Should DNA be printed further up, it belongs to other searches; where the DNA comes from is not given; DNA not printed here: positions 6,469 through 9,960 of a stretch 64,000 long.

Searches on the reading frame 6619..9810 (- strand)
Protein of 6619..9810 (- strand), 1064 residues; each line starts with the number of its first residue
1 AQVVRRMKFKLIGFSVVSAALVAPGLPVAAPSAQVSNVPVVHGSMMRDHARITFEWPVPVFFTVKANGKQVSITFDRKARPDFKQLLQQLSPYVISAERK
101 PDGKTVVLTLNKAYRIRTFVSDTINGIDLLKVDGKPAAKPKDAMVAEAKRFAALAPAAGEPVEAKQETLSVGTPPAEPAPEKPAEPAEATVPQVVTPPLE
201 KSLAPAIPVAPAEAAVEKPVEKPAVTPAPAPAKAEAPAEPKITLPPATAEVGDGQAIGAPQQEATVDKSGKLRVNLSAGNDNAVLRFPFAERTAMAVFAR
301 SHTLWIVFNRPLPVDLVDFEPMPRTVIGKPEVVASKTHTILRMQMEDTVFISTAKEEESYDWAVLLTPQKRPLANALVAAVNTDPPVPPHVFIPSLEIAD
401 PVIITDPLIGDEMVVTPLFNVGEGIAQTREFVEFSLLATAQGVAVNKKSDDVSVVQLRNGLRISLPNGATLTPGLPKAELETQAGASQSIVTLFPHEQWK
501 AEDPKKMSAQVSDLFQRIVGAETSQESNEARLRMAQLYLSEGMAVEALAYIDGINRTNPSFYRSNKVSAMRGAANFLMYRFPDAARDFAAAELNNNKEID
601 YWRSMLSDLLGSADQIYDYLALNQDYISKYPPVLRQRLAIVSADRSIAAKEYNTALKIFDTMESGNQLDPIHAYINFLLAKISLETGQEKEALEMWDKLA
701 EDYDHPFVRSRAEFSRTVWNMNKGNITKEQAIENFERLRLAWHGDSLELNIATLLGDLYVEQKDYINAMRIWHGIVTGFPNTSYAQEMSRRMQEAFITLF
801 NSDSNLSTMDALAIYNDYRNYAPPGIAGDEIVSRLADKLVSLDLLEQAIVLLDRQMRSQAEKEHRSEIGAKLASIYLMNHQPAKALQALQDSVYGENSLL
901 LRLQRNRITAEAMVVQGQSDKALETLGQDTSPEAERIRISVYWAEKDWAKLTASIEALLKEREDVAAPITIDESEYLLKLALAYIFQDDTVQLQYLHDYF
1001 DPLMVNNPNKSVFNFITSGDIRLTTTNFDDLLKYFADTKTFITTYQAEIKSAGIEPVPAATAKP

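Call 61: search_protein_families(library=pfam, proteins=[window:6619-9810:-])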
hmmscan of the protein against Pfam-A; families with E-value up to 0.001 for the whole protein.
window:6619-9810:- (1064 aa): 5 families
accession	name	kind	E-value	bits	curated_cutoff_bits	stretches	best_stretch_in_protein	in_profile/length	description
PF14559.12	TPR_19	-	2.5e-11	44.2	25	0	647-703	2-55/68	Tetratricopeptide repeat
PF13174.12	TPR_6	-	1.1e-06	29.3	26.3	0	677-703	4-30/33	Tetratricopeptide repeat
PF09976.15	TPR_21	-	9.9e-05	22.6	25.5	0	636-707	76-144/193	Tetratricopeptide repeat-like domain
PF12895.13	ANAPC3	-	0.00026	21.7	27.2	0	845-927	5-80/82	Anaphase-promoting complex, cyclosome, subunit 3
PF13428.12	TPR_14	-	0.00028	21.7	23.5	0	529-560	2-33/44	Tetratricopeptide repeat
